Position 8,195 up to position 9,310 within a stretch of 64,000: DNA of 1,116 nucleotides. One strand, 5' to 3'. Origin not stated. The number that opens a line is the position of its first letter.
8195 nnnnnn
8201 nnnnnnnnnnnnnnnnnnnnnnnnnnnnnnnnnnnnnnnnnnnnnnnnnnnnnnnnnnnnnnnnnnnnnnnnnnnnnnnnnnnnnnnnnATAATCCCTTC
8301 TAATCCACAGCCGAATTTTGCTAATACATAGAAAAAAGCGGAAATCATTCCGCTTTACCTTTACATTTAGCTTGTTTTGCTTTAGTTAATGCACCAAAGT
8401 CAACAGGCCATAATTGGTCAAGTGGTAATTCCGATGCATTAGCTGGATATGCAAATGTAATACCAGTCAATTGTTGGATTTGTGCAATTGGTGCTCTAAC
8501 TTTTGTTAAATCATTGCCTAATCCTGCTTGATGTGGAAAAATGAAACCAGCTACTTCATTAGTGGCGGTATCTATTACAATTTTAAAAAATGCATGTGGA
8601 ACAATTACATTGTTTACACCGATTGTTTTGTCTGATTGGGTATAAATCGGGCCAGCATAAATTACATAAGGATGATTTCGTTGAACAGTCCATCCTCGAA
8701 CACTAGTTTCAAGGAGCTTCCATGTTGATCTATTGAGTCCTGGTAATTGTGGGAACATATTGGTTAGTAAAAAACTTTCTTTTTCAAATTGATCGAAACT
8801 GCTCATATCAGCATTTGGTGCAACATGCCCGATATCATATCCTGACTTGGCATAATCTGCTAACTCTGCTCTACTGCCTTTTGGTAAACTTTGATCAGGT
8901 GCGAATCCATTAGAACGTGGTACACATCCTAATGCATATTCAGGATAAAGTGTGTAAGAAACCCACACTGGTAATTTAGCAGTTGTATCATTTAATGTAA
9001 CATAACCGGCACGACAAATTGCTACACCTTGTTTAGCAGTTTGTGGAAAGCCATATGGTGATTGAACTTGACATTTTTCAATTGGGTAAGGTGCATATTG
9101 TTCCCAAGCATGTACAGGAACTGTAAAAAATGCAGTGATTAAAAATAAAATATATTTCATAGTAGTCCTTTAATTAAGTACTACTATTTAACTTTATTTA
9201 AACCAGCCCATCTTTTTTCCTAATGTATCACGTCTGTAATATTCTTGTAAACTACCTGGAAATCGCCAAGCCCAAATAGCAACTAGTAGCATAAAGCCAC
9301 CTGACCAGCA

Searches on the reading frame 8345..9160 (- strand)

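Call 17: search_protein_families(library=phrogs, proteins=[window:8345-9160:-], max_evalue=0.00001)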
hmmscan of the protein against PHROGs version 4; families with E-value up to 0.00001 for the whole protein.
window:8345-9160:- (271 aa): 1 family
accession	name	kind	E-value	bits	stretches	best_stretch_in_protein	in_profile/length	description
phrog_14168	-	DNA, RNA and nucleotide metabolism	7e-35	121.8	1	16-236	12-234/235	nuclease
